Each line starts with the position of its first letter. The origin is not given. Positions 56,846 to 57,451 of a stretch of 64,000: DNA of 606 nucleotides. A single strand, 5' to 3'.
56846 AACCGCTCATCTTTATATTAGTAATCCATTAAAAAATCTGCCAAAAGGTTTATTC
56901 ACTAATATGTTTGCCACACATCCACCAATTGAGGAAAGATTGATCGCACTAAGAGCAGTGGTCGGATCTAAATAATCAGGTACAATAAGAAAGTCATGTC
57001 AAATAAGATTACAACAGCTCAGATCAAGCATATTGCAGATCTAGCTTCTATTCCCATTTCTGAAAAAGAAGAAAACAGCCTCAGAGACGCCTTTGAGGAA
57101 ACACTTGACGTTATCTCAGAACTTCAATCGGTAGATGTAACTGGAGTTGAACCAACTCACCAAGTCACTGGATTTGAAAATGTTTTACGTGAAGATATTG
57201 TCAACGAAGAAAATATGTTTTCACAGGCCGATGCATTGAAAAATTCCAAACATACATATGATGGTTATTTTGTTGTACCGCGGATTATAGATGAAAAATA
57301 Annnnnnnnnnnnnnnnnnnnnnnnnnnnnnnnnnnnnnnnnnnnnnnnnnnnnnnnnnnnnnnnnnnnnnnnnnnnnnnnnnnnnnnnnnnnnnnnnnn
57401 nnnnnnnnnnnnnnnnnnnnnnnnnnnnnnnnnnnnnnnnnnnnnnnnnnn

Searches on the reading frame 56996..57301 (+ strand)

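Call 48: search_protein_families(library=pfam, proteins=[window:56996-57301:+], max_evalue=0.001)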
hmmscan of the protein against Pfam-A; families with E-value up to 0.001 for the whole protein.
window:56996-57301:+ (101 aa): 2 families
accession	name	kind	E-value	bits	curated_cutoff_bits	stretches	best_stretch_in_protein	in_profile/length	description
PF02686.20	GatC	-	5.5e-17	62.2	23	1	21-94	1-66/66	Glu-tRNAGln amidotransferase C subunit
PF20978.2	Gta3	-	2.2e-05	24.7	27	1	3-53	6-59/60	Glutamyl-tRNA amidotransferase complex subunit Gta3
